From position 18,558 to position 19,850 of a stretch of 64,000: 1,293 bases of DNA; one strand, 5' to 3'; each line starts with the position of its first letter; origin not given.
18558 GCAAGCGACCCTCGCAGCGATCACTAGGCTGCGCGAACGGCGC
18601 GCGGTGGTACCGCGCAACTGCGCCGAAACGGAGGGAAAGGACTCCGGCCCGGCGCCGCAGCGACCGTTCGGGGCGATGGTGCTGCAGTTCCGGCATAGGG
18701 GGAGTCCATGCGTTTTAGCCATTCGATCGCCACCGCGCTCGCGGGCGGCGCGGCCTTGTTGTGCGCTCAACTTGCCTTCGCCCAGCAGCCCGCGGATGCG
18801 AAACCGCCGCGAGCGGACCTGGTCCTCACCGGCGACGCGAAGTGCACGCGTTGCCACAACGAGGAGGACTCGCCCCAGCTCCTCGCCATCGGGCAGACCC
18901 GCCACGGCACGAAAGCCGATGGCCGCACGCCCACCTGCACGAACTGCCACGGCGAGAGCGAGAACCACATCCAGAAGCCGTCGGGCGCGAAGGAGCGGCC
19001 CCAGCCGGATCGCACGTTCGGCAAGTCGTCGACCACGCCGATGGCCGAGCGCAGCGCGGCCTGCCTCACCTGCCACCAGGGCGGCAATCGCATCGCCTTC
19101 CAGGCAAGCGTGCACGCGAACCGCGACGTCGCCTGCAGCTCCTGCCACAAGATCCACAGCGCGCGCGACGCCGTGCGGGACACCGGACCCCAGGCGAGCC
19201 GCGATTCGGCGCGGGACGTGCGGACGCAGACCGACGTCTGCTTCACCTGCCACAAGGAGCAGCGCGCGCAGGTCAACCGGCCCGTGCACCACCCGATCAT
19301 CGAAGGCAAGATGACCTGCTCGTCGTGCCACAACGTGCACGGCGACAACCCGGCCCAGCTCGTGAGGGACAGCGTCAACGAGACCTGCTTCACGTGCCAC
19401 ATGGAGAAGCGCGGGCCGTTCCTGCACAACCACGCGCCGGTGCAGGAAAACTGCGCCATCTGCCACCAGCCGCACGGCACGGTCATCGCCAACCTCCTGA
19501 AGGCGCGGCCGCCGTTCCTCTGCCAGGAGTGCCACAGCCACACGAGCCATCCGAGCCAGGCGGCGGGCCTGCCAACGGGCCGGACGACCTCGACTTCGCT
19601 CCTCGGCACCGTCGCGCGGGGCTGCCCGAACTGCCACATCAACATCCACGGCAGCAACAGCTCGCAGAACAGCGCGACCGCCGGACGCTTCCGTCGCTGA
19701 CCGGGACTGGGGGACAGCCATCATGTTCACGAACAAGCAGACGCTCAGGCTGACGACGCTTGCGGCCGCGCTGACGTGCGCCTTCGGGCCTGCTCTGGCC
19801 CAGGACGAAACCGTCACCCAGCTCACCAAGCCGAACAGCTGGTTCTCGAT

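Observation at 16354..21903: Mto/Mtr-type porin-cytochrome conduit with a CymA-like quinol dehydrogenase and three MtoD-like monohaem cytochromes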

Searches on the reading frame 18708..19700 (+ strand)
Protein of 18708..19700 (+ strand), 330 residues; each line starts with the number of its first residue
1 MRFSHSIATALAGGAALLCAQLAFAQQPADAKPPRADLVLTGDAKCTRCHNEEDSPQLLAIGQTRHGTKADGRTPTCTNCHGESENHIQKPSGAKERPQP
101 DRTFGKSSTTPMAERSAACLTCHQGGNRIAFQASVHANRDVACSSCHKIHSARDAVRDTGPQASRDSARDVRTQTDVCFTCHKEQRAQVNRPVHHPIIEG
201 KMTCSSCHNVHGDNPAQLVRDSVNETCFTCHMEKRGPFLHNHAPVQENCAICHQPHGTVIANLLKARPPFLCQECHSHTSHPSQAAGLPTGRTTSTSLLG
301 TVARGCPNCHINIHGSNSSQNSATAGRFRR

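Call 4: search_protein_families(library=pfam, proteins=[window:18708-19700:+], max_evalue=0.01)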
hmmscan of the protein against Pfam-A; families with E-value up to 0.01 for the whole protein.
window:18708-19700:+ (330 aa): 5 families
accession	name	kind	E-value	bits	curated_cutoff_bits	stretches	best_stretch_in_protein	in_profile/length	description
PF09699.15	Paired_CXXCH_1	-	2.4e-32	110.8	20.6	3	194-235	1-40/41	Doubled CXXCH motif (Paired_CXXCH_1)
PF22678.1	Cytochrom_c_NrfB-like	-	8e-15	55.5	27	2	77-158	1-76/89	Cytochrome c-type protein NrfB-like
PF14537.11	Cytochrom_c3_2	-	3e-11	44.1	25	1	135-231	1-78/79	Cytochrome c3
PF14522.11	Cytochrome_C7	-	8e-11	42.1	24.8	1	130-209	2-67/67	Cytochrome c7 and related cytochrome c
PF22113.1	Mtrc-MtrF_II-IV_dom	-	1.2e-09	38.4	30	1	43-194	6-175/176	Outer membrane cytochrome MtrC/MtrF-like, domains II/IV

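Call 5: search_protein_families(library=ncbifam, proteins=[window:18708-19700:+], max_evalue=0.01)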
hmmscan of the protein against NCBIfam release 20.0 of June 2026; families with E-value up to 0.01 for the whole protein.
window:18708-19700:+ (330 aa): 7 families
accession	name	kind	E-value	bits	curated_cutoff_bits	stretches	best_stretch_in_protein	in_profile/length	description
TIGR03508.1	decahem_SO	subfamily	1.3e-74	250.9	192.2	1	42-319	1-257/258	DmsE family decaheme c-type cytochrome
NF041028.1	decahem_GSU2203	exception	1.4e-64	218.3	325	1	26-325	19-311/317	GSU2203 family decaheme c-type cytochrome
TIGR01905.1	paired_CXXCH_1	subfamily_domain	9e-19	67.1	25.2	2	242-279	1-39/41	doubled CXXCH domain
NF008659.0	PRK11659.1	equivalog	6e-17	61.9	184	2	16-159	19-154/188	cytochrome c nitrite reductase pentaheme subunit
TIGR03146.1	cyt_nit_nrfB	equivalog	1.6e-15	57.7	166.6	2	42-159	10-128/145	cytochrome c nitrite reductase pentaheme subunit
NF045722.1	c3_cytochr_TmcA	equivalog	0.0011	18.8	114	1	173-237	55-117/125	acidic tetraheme cytochrome c3 TmcA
TIGR03153.1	cytochr_NrfH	equivalog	0.0023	18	134.2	0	44-82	103-134/138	cytochrome c nitrite reductase small subunit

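Call 7: search_solved_structures(query=window:18708-19700:+, max_evalue=0.01, show_alignments=1)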
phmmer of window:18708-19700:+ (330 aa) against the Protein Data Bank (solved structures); distinct sequences matched with E-value up to 0.01: 3.
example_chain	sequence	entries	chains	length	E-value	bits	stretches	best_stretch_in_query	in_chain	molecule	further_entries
6r2q_A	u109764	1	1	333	3.3e-54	187.8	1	41-319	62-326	Cystathionine beta-synthase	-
2ozy_A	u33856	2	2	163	4.1e-07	33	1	42-190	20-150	Cytochrome c-type protein nrfB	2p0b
1qdb_A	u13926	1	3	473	0.0098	18.6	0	131-196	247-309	CYTOCHROME C NITRITE REDUCTASE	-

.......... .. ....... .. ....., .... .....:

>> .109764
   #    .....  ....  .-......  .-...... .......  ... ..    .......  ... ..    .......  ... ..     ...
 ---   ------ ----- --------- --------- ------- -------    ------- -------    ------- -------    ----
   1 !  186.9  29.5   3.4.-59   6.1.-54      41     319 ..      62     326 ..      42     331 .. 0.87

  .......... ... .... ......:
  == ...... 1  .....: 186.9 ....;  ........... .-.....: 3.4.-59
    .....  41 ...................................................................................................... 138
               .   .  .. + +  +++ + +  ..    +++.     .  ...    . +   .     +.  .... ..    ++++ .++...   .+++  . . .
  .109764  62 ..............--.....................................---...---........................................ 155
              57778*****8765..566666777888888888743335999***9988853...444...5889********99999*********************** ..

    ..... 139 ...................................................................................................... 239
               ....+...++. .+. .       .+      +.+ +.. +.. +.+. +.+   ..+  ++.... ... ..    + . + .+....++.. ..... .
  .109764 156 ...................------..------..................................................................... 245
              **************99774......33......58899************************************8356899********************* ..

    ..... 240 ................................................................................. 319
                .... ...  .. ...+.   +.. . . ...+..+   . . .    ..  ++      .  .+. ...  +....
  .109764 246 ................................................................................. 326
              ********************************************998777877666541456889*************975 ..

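Call 10: find_homologous_proteins(query=window:18708-19700:+, max_evalue=1e-20)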
Query window:18708-19700:+ (330 aa): 2712 proteins with E <= 1e-20 among 6955 candidates; the best 120 are listed.
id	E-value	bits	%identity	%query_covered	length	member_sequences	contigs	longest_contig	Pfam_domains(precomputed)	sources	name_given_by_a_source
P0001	6.0e-211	718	94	100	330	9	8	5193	PF09699.16,PF14537.12,PF22678.2,PF14522.12,PF22113.2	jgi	jgi:DmsE family decaheme c-type cytochrome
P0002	9.6e-154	530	73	98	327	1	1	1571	PF09699.16,PF14537.12,PF22678.2,PF14522.12,PF22113.2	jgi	jgi:DmsE family decaheme c-type cytochrome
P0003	3.4e-152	525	75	93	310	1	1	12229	PF09699.16,PF14537.12,PF22678.2,PF14522.12,PF22113.2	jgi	jgi:DmsE family decaheme c-type cytochrome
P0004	9.7e-149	513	73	96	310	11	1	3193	PF09699.16,PF14537.12,PF22678.2,PF14522.12,PF22113.2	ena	-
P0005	4.8e-148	511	75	91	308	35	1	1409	PF09699.16,PF14537.12,PF22678.2,PF14522.12,PF22113.2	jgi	-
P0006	1.0e-147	510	75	91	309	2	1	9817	PF09699.16,PF14537.12,PF22678.2,PF14522.12,PF22113.2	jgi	jgi:DmsE family decaheme c-type cytochrome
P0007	2.0e-147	509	71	97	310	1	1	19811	PF09699.16,PF14537.12,PF22678.2,PF14522.12,PF22113.2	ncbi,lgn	-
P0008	3.7e-147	508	70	98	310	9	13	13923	PF09699.16,PF14537.12,PF22678.2,PF14522.12,PF22113.2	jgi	jgi:DmsE family decaheme c-type cytochrome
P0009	1.0e-146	507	72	96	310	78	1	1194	PF09699.16,PF14537.12,PF22678.2,PF14522.12,PF22113.2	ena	-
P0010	1.3e-146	506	71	98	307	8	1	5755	PF09699.16,PF14537.12,PF22678.2,PF14522.12,PF22113.2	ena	-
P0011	3.7e-146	505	69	98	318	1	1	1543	PF09699.16,PF14537.12,PF22678.2,PF14522.12,PF22113.2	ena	-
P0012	1.3e-145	503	71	96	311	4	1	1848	PF09699.16,PF14537.12,PF22678.2,PF14522.12,PF22113.2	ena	-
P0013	7.5e-145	501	71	95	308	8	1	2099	PF09699.16,PF14537.12,PF22678.2,PF14522.12,PF22113.2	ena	-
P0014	7.7e-145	501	71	98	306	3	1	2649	PF09699.16,PF14537.12,PF22678.2,PF14522.12,PF22113.2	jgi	jgi:DmsE family decaheme c-type cytochrome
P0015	1.3e-144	500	71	96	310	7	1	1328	PF09699.16,PF14537.12,PF22678.2,PF14522.12,PF22113.2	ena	-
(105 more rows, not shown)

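Call 11: find_related_loci(query=window:18708-19700:+, collection=genome_contigs, flank=8000)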
Query window:18708-19700:+ (330 aa) in genome_contigs; peptide patterns used: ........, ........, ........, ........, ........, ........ (x = any residue, [..] = any of these).
342 stretches matched a pattern; 307 encode a relative of the query (tblastn E <= 1e-3); the best 80 are kept; 80 distinct loci.
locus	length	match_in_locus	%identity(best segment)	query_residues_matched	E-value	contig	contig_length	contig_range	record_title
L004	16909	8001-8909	71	15-330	1e-150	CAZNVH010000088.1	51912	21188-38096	MAG TPA_asm: uncultured Enterobacteriaceae bacterium isolate binchicken_co165_59 genome assembly, contig: k141_2529669,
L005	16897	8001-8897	71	12-325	2e-150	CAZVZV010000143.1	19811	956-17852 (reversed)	MAG TPA_asm: uncultured Enterobacteriaceae bacterium isolate binchicken_co165_254 genome assembly, contig: k141_2144638,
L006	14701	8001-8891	71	17-326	1e-145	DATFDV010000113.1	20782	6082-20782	MAG TPA_asm: Burkholderiales bacterium isolate SMAG_U8590 k141_534353, whole genome shotgun sequence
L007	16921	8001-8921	68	3-325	2e-144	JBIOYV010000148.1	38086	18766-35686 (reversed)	MAG: Burkholderiales bacterium isolate MAG021 k127_728572, whole genome shotgun sequence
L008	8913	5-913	68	18-330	3e-143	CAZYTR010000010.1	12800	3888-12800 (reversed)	MAG TPA_asm: uncultured Alcaligenaceae bacterium isolate binchicken_co165_118 genome assembly, contig: k141_1861218, who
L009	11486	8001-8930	67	10-330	8e-142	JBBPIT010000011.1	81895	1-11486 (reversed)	MAG: Pseudomonadota bacterium isolate BPF1-28-30_bin_3 NODE_33_length_81895_cov_17.535814, whole genome shotgun sequence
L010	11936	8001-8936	65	8-330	4e-139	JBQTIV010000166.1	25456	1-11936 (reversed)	MAG: Betaproteobacteria bacterium isolate SAW101 c_000000089741, whole genome shotgun sequence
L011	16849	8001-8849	71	37-330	1e-135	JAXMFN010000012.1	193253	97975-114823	MAG: Burkholderiales bacterium isolate STL-PRO88 C3.67.fa-12, whole genome shotgun sequence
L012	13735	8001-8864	67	31-330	1e-135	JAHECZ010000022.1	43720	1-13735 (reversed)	MAG: Gammaproteobacteria bacterium isolate Ww184 NODE_1295_length_43720_cov_8.895021, whole genome shotgun sequence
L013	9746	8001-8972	60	1-330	9e-133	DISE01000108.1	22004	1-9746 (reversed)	MAG TPA_asm: Castellaniella sp. UBA6218 UBA6218_contig_44164, whole genome shotgun sequence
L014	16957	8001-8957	61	15-330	3e-131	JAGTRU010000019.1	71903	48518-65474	MAG: Proteobacteria bacterium isolate CTSoil_122 scaffold_50, whole genome shotgun sequence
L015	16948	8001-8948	62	11-330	2e-130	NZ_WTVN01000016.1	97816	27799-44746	Aromatoleum toluvorans strain Td21 NODE_16_length_97816_cov_28.4937, whole genome shotgun sequence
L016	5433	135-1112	61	18-330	8e-131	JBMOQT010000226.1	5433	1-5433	MAG: Pseudomonadota bacterium isolate Betzabe_MAG161 MAG161_226, whole genome shotgun sequence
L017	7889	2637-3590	60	7-330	2e-129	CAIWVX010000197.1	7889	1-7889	MAG: uncultured beta proteobacterium isolate KT_bin-0368 genome assembly, contig: bin-0368:197/501, whole genome shotgun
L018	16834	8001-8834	68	35-322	2e-129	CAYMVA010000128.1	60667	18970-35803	MAG TPA_asm: uncultured Enterobacteriaceae bacterium isolate binchicken_co165_281 genome assembly, contig: k141_842632,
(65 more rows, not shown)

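Call 73: find_encoding_contigs(protein=P0003, flank=8000, max_places=2)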
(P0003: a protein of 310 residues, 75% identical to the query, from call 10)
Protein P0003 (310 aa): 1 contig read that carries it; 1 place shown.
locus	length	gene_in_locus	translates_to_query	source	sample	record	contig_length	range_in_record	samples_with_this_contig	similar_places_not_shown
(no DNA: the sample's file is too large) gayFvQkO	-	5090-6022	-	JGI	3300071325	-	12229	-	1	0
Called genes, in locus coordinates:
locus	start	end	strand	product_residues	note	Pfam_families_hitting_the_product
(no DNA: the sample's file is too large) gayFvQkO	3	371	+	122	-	?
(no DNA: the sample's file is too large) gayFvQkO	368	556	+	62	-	PF06796:NapE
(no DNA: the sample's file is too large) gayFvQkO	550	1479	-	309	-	PF01040:UbiA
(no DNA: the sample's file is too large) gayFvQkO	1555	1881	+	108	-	PF00034:Cytochrom_C (weak)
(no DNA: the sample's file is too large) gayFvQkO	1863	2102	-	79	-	PF01258:zf-dskA_traR (weak)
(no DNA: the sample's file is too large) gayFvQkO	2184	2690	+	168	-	PF00210:Ferritin (faint), PF02915:Rubrerythrin (faint)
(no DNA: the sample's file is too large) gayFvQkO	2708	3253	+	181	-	PF01814:Hemerythrin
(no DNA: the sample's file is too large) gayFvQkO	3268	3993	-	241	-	PF00027:cNMP_binding, PF13545:HTH_Crp_2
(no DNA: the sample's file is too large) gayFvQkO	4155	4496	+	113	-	PF00034:Cytochrom_C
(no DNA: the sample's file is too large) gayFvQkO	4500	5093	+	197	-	PF14537:Cytochrom_c3_2 (faint), PF03264:Cytochrom_NNT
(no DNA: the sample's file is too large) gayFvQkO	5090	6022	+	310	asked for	PF22113:Mtrc-MtrF_II-IV_dom (faint), PF14522:Cytochrome_C7 (faint), PF22678:Cytochrom_c_NrfB-like, PF14537:Cytochrom_c3_2 (weak), PF09699:Paired_CXXCH_1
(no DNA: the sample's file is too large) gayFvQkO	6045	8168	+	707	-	PF11854:MtrB_PioB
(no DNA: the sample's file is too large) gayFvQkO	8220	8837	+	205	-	PF00005:ABC_tran, PF13304:AAA_21 (faint)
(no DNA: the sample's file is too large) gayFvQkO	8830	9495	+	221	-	PF03379:CcmB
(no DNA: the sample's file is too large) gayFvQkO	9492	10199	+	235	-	PF01578:Cytochrom_C_asm, PF27518:CcmC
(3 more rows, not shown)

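Call 84: find_encoding_contigs(protein=P0001, flank=6000, max_places=5)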
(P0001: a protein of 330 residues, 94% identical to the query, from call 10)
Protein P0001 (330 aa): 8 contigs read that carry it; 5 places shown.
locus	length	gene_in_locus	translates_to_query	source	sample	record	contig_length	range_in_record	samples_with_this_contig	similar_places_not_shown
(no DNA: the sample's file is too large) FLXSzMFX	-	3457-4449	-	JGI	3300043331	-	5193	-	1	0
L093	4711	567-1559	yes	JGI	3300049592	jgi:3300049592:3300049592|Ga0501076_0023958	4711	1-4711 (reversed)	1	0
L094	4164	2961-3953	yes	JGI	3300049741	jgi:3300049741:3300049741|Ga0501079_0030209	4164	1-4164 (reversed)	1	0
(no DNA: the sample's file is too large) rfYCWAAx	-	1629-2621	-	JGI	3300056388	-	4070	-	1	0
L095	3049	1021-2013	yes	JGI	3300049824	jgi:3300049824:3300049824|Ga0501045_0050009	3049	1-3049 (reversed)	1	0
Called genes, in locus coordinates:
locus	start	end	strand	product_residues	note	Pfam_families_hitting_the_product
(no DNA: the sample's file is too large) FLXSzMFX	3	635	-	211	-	?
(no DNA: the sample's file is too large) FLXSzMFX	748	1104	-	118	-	-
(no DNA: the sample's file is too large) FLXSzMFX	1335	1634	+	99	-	-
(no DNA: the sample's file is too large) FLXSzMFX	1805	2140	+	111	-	PF00034:Cytochrom_C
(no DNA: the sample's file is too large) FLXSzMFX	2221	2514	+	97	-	-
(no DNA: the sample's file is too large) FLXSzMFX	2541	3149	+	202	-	PF03264:Cytochrom_NNT, PF14537:Cytochrom_c3_2 (faint)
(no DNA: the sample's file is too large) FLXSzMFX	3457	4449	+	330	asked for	PF14522:Cytochrome_C7 (faint), PF14537:Cytochrom_c3_2 (faint), PF22113:Mtrc-MtrF_II-IV_dom (faint), PF22678:Cytochrom_c_NrfB-like, PF09699:Paired_CXXCH_1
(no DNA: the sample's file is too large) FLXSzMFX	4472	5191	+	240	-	?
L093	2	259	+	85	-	?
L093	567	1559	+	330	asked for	PF14522:Cytochrome_C7 (faint), PF14537:Cytochrom_c3_2 (faint), PF22113:Mtrc-MtrF_II-IV_dom (faint), PF22678:Cytochrom_c_NrfB-like, PF09699:Paired_CXXCH_1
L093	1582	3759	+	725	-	PF11854:MtrB_PioB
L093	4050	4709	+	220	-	?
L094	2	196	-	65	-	?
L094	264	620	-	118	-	-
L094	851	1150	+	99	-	-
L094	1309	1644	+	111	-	PF00034:Cytochrom_C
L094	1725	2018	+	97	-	-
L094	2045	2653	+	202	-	PF03264:Cytochrom_NNT, PF14537:Cytochrom_c3_2 (faint)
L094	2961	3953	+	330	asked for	PF14522:Cytochrome_C7 (faint), PF14537:Cytochrom_c3_2 (faint), PF22113:Mtrc-MtrF_II-IV_dom (faint), PF22678:Cytochrom_c_NrfB-like, PF09699:Paired_CXXCH_1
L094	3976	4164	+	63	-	?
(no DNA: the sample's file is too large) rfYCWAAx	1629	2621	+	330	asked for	PF14522:Cytochrome_C7 (faint), PF14537:Cytochrom_c3_2 (faint), PF22113:Mtrc-MtrF_II-IV_dom (faint), PF22678:Cytochrom_c_NrfB-like, PF09699:Paired_CXXCH_1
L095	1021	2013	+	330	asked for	PF14522:Cytochrome_C7 (faint), PF14537:Cytochrom_c3_2 (faint), PF22113:Mtrc-MtrF_II-IV_dom (faint), PF22678:Cytochrom_c_NrfB-like, PF09699:Paired_CXXCH_1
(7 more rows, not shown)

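Call 85: find_encoding_contigs(protein=window:18708-19700:+, flank=8000, max_places=5)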
Protein window:18708-19700:+ (330 aa): 1 contig read that carries it; 1 place shown.
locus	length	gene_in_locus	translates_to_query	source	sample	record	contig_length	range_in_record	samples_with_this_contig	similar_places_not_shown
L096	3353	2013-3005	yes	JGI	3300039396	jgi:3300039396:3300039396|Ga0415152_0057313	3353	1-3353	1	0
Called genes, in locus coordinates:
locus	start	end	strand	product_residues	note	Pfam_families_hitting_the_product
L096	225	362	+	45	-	-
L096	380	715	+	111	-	PF00034:Cytochrom_C (weak)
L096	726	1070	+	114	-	-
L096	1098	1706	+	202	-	PF03264:Cytochrom_NNT, PF14537:Cytochrom_c3_2 (faint), PF22113:Mtrc-MtrF_II-IV_dom (weak)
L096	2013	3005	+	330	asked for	PF14537:Cytochrom_c3_2 (faint), PF14522:Cytochrome_C7 (faint), PF22113:Mtrc-MtrF_II-IV_dom (faint), PF22678:Cytochrom_c_NrfB-like, PF09699:Paired_CXXCH_1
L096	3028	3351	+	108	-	?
